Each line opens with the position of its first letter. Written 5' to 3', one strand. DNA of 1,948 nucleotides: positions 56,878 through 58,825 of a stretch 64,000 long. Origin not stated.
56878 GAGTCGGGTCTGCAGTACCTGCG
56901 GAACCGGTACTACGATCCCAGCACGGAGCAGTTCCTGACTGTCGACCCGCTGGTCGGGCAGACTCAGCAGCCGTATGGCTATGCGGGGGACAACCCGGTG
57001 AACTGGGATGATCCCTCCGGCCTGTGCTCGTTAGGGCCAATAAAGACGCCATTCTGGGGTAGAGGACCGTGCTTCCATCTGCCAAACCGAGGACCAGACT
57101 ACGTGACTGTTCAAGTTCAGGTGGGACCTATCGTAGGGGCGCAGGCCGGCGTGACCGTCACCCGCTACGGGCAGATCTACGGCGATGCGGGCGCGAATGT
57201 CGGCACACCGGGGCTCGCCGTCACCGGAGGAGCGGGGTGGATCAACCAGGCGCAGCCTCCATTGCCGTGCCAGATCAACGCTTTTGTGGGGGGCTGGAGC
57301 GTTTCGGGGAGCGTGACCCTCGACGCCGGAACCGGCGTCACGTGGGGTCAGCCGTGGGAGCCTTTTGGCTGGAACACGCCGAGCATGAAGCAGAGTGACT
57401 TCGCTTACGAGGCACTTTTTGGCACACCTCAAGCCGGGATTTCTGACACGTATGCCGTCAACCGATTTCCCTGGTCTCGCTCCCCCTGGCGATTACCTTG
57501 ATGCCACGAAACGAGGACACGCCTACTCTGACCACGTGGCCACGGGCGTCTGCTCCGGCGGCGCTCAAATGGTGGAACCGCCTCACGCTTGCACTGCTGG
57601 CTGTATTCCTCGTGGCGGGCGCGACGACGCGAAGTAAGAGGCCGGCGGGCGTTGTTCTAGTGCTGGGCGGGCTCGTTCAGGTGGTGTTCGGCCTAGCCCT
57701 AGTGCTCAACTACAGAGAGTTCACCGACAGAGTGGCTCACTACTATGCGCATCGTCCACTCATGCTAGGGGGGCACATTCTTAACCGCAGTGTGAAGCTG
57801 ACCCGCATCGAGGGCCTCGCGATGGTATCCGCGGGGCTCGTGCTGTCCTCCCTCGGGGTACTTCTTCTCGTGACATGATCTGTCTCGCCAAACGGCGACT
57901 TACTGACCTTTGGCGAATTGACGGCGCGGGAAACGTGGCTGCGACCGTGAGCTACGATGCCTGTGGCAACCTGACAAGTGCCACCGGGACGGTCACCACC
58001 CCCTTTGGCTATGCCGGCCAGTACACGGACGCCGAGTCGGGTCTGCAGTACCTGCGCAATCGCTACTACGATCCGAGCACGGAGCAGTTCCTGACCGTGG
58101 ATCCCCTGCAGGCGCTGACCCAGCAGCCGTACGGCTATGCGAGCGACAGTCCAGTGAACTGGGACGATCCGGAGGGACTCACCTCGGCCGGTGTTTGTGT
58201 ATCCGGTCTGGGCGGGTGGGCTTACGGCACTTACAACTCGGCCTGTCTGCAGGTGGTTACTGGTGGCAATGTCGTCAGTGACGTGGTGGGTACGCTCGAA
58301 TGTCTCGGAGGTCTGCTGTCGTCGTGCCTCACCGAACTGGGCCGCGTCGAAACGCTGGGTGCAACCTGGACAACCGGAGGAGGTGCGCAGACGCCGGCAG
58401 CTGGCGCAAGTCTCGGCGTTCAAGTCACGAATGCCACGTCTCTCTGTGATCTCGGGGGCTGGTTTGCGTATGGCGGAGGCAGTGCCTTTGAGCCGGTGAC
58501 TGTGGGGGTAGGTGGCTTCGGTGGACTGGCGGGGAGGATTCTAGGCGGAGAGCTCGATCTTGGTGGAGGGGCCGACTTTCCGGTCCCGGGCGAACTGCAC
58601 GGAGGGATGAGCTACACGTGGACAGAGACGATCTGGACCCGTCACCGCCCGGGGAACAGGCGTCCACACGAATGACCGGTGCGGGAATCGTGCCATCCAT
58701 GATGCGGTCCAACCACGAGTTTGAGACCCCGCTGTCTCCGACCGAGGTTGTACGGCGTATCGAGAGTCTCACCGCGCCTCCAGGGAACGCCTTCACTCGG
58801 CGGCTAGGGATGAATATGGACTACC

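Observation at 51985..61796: Sec-signal Rhs polymorphic-toxin gene followed by an array of three displaced toxin-tip/immunity cassettes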

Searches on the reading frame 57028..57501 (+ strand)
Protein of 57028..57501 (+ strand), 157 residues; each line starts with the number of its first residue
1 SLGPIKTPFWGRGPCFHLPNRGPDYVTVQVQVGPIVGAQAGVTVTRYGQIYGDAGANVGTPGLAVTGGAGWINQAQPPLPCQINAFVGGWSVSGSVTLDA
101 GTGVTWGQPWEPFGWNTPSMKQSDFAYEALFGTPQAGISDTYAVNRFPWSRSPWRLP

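Call 12: search_protein_families(library=pfam, proteins=[window:57028-57501:+], max_evalue=10)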
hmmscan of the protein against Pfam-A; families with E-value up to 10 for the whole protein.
window:57028-57501:+ (157 aa): 0 families

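Call 16: find_homologous_proteins(query=window:57028-57501:+, max_evalue=0.001)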
Query window:57028-57501:+: 351 candidates shared short words with the query, none scored E <= 0.001.

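Call 24: search_protein_representatives(protein=window:57028-57501:+)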
Query: 157 residues. Proteins with E-value up to 0.001 (for the whole library): 88; up to 1e-10: 4; up to 1e-30: 1. The best 88 are listed.
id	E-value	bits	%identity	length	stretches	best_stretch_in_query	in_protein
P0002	1.7e-35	138.9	51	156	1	4-144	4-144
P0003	5.3e-21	91.7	45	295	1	3-147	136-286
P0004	7.6e-13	65.2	39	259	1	1-145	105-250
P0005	9.1e-12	61.6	31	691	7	61-147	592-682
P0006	5.2e-10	55.9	44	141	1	28-144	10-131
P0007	2.8e-09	53.5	47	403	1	21-100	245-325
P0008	1.5e-08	51.1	38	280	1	19-109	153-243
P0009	2.2e-08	50.6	41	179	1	21-100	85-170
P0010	2.3e-08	50.5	38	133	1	23-142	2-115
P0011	2.7e-08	50.3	40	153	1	13-106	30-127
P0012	4.5e-08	49.6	38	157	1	21-113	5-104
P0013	4.6e-08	49.6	39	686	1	21-134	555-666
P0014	4.9e-08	49.5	39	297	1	23-142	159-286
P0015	6.1e-08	49.2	31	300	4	44-91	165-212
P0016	9.6e-08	48.5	44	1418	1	1-143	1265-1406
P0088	8.3e-04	35.7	42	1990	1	21-149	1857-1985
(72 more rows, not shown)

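Call 39: search_protein_families(library=pfam, alignment_id=A5, max_evalue=0.001)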
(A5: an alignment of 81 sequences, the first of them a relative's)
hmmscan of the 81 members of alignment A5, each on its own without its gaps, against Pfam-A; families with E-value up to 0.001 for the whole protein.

A. member 1, P0002 (156 aa): 0 families

B. families by the number of members that match (of 81 scanned): 7 families
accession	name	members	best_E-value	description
PF05593.20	RHS_repeat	9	1.1e-71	RHS Repeat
PF03527.20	RHS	4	1.3e-06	RHS protein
PF20148.4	DUF6531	2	2.7e-22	Domain of unknown function (DUF6531)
PF01833.30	TIG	1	1.8e-12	IPT/TIG domain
PF00652.28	Ricin_B_lectin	1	1.1e-10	Ricin-type beta-trefoil lectin domain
PF25023.1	TEN_YD-shell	1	0.00012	Teneurin YD-shell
PF14200.12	RicinB_lectin_2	1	0.00019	Ricin-type beta-trefoil lectin domain-like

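Call 40: predict_structure(alignment_id=A4)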
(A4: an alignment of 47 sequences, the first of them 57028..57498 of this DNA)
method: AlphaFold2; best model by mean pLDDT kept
length: 157 residues; sequences in the alignment: 47
mean_pLDDT: 86.9   pTM: 0.78
mean pLDDT of the five models: 86.9, 86.6, 86.5, 86.2, 86.0
residues with pLDDT >= 90: 112; 70-90: 12; 50-70: 29; < 50: 4
segments of 3 or more residues with pLDDT < 50: none
pLDDT, mean of each block of 10 residues (from residue 1): 55 68 97 98 96 97 98 95 95 97 94 67 96 97 79 53
secondary structure, 60 per line:
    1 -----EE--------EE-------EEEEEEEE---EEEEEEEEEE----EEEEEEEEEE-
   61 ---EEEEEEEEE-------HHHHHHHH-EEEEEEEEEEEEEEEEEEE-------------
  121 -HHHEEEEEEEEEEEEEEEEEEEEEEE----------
elements in order: E25-32 E36-45 E50-59 E64-72 H80-87 E89-107 E125-147

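Call 43: fold_search(model_id=the predicted structure, library=pdb)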
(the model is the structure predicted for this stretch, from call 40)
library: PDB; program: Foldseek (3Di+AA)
matches with E <= 10: 518; with E <= 0.001: 1
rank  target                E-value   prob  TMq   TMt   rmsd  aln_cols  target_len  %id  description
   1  5aeo_A                9.4e-04  1.00  0.42  0.54   4.9       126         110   10  Virulence-associated protein VapG from the intracellular pathogen Rhodococcus equi (released 2015-03-25)
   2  5aeo_B                1.2e-03  1.00  0.42  0.55   5.0       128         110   10  Virulence-associated protein VapG from the intracellular pathogen Rhodococcus equi (released 2015-03-25)
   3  4csb                  2.2e-03  1.00  0.45  0.57   4.3       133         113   10  Structure of the Virulence-Associated Protein VapD from the intracellular pathogen Rhodococcus equi. (released 2014-04-16)
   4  7b1z_A                3.3e-03  1.00  0.44  0.58   4.1       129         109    9  Virulence-associated protein VapB from the intracellular pathogen Rhodococcus equi (released 2021-07-28)
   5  4cv7                  7.8e-03  1.00  0.42  0.55   4.2       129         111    9  Crystal structure of Rhodococcus equi VapB (released 2014-04-02)
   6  8u21                  3.5e-02  0.18  0.20  0.16  17.5       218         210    8  A Highly Stable Variant of Corynactis Californica Green Fluorescent Protein, ccGFP E6 (released 2024-01-31)
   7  8u20_A                3.9e-02  0.20  0.21  0.17  17.4       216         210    7  A Highly Stable Variant of Corynactis Californica Green Fluorescent Protein, ccGFP 5 (released 2024-01-31)
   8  7rri_A                4.2e-02  0.12  0.18  0.15  18.1       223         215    4  Crystal structure of fast switching S142A/M159T mutant of fluorescent protein Dronpa (Dronpa2) (released 2021-10-13)
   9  6x9z                  4.4e-02  0.21  0.21  0.26  14.6       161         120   12  De novo design of transmembrane beta-barrels (released 2021-02-17)
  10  8u23_A                6.4e-02  0.13  0.19  0.16  17.4       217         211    6  A Highly Stable Variant of Corynactis Californica Green Fluorescent Protein, ccGFP 8 (released 2024-01-31)
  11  5h3z_A                6.4e-02  0.11  0.16  0.05  14.5       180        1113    8  Crystal Structure of 1,2-beta-oligoglucan phosphorylase from Lachnoclostridium phytofermentans (released 2017-03-01)
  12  1qjp                  6.8e-02  0.15  0.20  0.22  11.2       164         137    7  HIGH RESOLUTION STRUCTURE OF THE OUTER MEMBRANE PROTEIN A (OMPA) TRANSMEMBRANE DOMAIN (released 2000-06-30)
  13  5h42_A                7.2e-02  0.18  0.17  0.05  14.2       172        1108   10  Crystal Structure of 1,2-beta-oligoglucan phosphorylase from Lachnoclostridium phytofermentans in complex with alpha-d (released 2017-03-01)
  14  5yig_A                8.0e-02  0.12  0.12  0.10  13.2        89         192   11  Crystal structure of Streptococcus pneumonia ParE with inhibitor (released 2018-09-05)
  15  5yig_B                8.4e-02  0.20  0.17  0.14  10.0        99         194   11  Crystal structure of Streptococcus pneumonia ParE with inhibitor (released 2018-09-05)
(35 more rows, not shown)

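Call 44: search_solved_structures(query=A4, max_evalue=10, show_alignments=2)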
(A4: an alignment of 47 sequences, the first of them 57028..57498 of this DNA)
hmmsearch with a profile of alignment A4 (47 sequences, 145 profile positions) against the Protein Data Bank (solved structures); distinct sequences matched with E-value up to 10: 3.
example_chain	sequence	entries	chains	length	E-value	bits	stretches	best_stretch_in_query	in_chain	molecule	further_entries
8uxt_A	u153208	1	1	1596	0.0091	19.2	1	77-136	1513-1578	Tse15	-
8uy4_A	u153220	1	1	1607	0.0099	19.1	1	77-136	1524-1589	Tse15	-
4ffc_A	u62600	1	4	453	4.4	10.5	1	33-66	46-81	4-aminobutyrate aminotransferase (GabT)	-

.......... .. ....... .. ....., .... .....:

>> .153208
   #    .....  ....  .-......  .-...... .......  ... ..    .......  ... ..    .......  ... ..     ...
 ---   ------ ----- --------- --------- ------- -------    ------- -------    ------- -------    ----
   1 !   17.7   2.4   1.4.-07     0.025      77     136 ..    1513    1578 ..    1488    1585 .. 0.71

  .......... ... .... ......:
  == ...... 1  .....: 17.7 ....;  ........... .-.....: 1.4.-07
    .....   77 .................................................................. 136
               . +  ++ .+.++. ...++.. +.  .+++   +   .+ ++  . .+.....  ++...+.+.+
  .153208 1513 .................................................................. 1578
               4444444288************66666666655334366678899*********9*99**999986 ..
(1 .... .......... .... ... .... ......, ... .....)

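Call 52: search_protein_families(library=pfam, alignment_id=A4, max_evalue=10)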
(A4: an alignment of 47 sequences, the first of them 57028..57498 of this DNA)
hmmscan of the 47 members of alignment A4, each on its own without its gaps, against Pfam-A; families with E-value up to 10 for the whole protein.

A. member 1, window:57028-57498:+ (157 aa): 0 families

B. families by the number of members that match (of 47 scanned): 5 families
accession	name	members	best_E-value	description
PF24145.1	K1-lyase_N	1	0.057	K1 capsule-specific polysaccharide lyase, N-terminal domain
PF07196.18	Flagellin_IN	1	0.12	Flagellin hook IN motif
PF02625.21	XdhC_CoxI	1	0.15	XdhC and CoxI family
PF25354.1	Ig_NUP210_16th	1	0.21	NUP210-like, Ig-like domain 16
PF14020.11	DUF4236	1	0.96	Protein of unknown function (DUF4236)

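Call 89: find_encoding_contigs(protein=P0016, flank=4000, max_places=3)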
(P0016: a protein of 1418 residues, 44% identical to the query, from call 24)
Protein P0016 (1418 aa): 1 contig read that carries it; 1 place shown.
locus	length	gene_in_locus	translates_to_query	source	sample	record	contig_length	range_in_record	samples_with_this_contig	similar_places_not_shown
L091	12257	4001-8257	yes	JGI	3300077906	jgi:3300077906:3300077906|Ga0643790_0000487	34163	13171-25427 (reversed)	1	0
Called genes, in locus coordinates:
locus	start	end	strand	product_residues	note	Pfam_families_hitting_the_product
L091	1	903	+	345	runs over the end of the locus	-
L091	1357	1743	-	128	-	-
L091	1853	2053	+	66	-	-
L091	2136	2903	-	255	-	-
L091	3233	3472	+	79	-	-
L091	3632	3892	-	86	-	-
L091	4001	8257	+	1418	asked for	PF20148:DUF6531, PF05593:RHS_repeat (weak), PF25023:TEN_YD-shell, PF05593:RHS_repeat (weak), PF25023:TEN_YD-shell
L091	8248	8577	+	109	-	-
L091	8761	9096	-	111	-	-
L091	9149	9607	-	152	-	-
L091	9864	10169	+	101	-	-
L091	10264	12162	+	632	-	PF05593:RHS_repeat (weak), PF25023:TEN_YD-shell, PF05593:RHS_repeat (weak), PF25023:TEN_YD-shell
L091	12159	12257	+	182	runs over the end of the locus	-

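Call 90: find_encoding_contigs(protein=P0002, flank=4000, max_places=3)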
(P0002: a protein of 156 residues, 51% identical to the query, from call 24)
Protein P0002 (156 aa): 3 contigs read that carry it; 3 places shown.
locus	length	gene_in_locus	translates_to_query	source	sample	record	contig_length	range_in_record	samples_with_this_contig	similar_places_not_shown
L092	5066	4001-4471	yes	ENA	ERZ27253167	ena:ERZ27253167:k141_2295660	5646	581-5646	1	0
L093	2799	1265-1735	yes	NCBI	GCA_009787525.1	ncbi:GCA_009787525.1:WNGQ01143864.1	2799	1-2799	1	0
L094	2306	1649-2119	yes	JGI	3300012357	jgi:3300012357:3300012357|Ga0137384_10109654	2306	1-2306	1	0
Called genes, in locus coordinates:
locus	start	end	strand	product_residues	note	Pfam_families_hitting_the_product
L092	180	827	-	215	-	PF20586:DUF6788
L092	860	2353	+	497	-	PF13701:DDE_Tnp_1_4, PF01609:DDE_Tnp_1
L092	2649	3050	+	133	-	-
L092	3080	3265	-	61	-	PF13602:ADH_zinc_N_2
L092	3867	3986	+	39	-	-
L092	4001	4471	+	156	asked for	-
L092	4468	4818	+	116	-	-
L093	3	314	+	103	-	?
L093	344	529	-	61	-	PF13602:ADH_zinc_N_2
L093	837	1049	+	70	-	-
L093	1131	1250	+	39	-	-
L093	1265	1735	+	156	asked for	-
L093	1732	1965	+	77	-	-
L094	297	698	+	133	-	-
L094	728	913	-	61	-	PF13602:ADH_zinc_N_2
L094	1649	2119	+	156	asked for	-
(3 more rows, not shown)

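Call 104: find_encoding_contigs(protein=P0003, flank=2500, max_places=2)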
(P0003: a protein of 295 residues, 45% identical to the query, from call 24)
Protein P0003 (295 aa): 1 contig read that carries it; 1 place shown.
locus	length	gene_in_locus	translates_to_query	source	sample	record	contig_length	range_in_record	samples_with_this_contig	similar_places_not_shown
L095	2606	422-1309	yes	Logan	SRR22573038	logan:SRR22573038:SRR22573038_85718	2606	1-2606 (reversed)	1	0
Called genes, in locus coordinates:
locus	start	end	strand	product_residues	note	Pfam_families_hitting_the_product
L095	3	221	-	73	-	?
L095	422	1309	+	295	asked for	PF25023:TEN_YD-shell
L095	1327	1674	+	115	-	-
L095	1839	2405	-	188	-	-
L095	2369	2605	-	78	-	?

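Call 105: find_encoding_contigs(protein=P0004, flank=2500, max_places=2)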
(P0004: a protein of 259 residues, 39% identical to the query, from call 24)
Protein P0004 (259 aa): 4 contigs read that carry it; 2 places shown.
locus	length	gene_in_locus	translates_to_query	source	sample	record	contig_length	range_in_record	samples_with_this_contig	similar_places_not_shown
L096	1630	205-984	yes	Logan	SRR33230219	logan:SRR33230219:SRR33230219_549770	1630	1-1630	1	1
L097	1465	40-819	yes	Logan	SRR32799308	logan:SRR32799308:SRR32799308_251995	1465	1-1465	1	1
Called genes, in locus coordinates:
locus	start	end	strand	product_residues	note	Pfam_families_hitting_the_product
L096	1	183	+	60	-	?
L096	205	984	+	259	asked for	-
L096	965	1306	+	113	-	-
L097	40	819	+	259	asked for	-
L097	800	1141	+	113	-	-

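Call 106: find_encoding_contigs(protein=P0013, flank=2500, max_places=2)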
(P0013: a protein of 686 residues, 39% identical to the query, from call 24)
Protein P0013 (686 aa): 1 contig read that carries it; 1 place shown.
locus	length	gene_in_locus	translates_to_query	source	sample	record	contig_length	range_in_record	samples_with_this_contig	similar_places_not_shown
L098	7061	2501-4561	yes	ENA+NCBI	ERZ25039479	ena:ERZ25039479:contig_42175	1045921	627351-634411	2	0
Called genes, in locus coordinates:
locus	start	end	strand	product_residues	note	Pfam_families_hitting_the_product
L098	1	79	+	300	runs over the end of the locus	-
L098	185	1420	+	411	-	-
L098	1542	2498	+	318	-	-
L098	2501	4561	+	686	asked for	PF25023:TEN_YD-shell, PF05593:RHS_repeat, PF25023:TEN_YD-shell, PF05593:RHS_repeat, PF25023:TEN_YD-shell (weak), PF05593:RHS_repeat, PF25023:TEN_YD-shell, PF25023:TEN_YD-shell, +1 more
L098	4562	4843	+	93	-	-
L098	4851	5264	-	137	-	PF25390:WD40_RLD, PF13540:RCC1_2, PF00415:RCC1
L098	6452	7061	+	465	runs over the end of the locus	PF07992:Pyr_redox_2 (weak), PF13454:NAD_binding_9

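Call 107: find_encoding_contigs(protein=P0088, flank=2500, max_places=2)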
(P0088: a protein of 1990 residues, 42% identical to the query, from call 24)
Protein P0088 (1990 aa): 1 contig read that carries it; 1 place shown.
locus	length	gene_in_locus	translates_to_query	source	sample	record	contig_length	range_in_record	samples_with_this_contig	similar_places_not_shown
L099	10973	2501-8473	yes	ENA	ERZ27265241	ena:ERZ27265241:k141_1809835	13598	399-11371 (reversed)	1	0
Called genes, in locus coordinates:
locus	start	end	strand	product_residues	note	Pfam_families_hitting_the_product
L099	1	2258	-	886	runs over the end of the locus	PF00931:NB-ARC, PF13191:AAA_16 (weak), PF13401:AAA_22 (weak), PF25872:HTH_77, PF13424:TPR_12 (weak), PF17874:TPR_MalT, PF00196:GerE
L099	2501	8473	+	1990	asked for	PF20148:DUF6531, PF05593:RHS_repeat, PF25023:TEN_YD-shell, PF05593:RHS_repeat, PF25023:TEN_YD-shell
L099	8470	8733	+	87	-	-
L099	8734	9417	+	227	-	PF05593:RHS_repeat, PF13620:CarboxypepD_reg (weak), PF00404:Dockerin_1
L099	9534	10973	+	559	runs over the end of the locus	PF02366:PMT (weak)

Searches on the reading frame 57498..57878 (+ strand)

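Call 3: search_protein_families(library=pfam, proteins=[window:57498-57878:+], max_evalue=0.01)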
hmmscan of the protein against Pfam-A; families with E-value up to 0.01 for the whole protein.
window:57498-57878:+ (126 aa): 0 families

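Call 4: search_protein_families(library=ncbifam, proteins=[window:57498-57878:+], max_evalue=0.01)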
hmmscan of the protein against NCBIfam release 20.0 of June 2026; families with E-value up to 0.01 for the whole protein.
window:57498-57878:+ (126 aa): 0 families

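Call 12: search_protein_families(library=pfam, proteins=[window:57498-57878:+], max_evalue=10)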
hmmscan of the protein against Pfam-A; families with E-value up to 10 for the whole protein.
window:57498-57878:+ (126 aa): 2 families
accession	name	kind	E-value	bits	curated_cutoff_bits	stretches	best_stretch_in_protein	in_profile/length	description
PF14023.12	Bestrophin-like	-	0.058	13.4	32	1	20-72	166-219/232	Bestrophin-like domain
PF02656.20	DUF202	-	2.2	9.2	23.4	1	26-76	13-63/68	Domain of unknown function (DUF202)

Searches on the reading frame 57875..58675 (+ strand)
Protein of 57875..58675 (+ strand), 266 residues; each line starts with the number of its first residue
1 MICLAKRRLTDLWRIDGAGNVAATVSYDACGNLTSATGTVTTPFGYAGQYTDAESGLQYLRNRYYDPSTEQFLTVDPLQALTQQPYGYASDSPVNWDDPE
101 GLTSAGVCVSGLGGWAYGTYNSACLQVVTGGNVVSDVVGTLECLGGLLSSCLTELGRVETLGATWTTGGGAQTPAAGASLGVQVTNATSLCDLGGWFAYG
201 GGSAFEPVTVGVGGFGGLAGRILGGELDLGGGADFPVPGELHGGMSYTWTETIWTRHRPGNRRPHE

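Call 3: search_protein_families(library=pfam, proteins=[window:57875-58675:+], max_evalue=0.01)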
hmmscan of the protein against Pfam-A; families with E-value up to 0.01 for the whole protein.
window:57875-58675:+ (266 aa): 0 families

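Call 4: search_protein_families(library=ncbifam, proteins=[window:57875-58675:+], max_evalue=0.01)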
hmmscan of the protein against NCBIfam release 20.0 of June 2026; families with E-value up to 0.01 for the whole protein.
window:57875-58675:+ (266 aa): 2 families
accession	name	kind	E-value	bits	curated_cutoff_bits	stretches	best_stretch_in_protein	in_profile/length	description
TIGR03696.1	Rhs_assc_core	domain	1.6e-19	70.2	32.5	1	27-102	1-76/76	RHS repeat-associated core domain-containing protein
NF041261.1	RHS_core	equivalog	4.2e-08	31.5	2000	1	12-80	1169-1239/1261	RHS element core protein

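Call 9: find_encoding_contigs(protein=window:57875-58675:+, flank=10000, max_places=6)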
Protein window:57875-58675:+ (266 aa): 2 contigs read that carry it; 1 place shown.
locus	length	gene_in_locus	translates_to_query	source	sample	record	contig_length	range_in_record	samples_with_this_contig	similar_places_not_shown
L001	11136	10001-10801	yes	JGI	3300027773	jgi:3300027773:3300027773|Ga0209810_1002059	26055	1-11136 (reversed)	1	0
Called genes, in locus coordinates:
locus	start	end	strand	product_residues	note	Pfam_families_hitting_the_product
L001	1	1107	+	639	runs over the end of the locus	PF26550:Tricorn_2nd (faint), PF07676:PD40, PF26549:Tricorn_N, PF01738:DLH, PF02129:Peptidase_S15 (faint), PF00561:Abhydrolase_1 (faint), PF20434:BD-FAE, PF00326:Peptidase_S9, +1 more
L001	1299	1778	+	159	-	-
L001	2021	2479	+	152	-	-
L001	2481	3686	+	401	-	PF00704:Glyco_hydro_18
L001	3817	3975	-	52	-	-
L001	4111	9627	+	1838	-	PF20148:DUF6531, PF05593:RHS_repeat, PF05593:RHS_repeat, PF05593:RHS_repeat, PF25023:TEN_YD-shell, PF05593:RHS_repeat, PF05593:RHS_repeat, PF25023:TEN_YD-shell, +5 more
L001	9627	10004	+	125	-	-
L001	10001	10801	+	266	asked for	-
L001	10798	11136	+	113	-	?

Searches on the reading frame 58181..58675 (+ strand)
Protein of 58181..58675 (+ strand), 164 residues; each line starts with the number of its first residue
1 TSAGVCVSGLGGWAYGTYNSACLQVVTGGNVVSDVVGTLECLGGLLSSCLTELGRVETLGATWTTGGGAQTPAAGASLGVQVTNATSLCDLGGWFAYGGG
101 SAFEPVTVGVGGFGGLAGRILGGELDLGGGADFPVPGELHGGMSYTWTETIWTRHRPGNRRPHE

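Call 12: search_protein_families(library=pfam, proteins=[window:58181-58675:+], max_evalue=10)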
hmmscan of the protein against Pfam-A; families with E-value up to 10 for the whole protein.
window:58181-58675:+ (164 aa): 1 family
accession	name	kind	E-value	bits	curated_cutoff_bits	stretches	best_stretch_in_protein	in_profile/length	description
PF06737.19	Transglycosylas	-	0.063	14.4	27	1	54-97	29-74/77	Transglycosylase-like domain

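Call 96: search_solved_structures(query=window:58181-58672:+, max_evalue=10)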
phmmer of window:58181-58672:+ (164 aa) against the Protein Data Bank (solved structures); distinct sequences matched with E-value up to 10: 2.
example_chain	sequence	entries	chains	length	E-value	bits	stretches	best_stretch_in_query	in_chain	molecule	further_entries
9fek_A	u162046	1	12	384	0.25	14.5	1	77-132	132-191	Putative agmatinase 2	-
6gk4_C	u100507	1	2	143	0.42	13.7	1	65-112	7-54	Nanobody T8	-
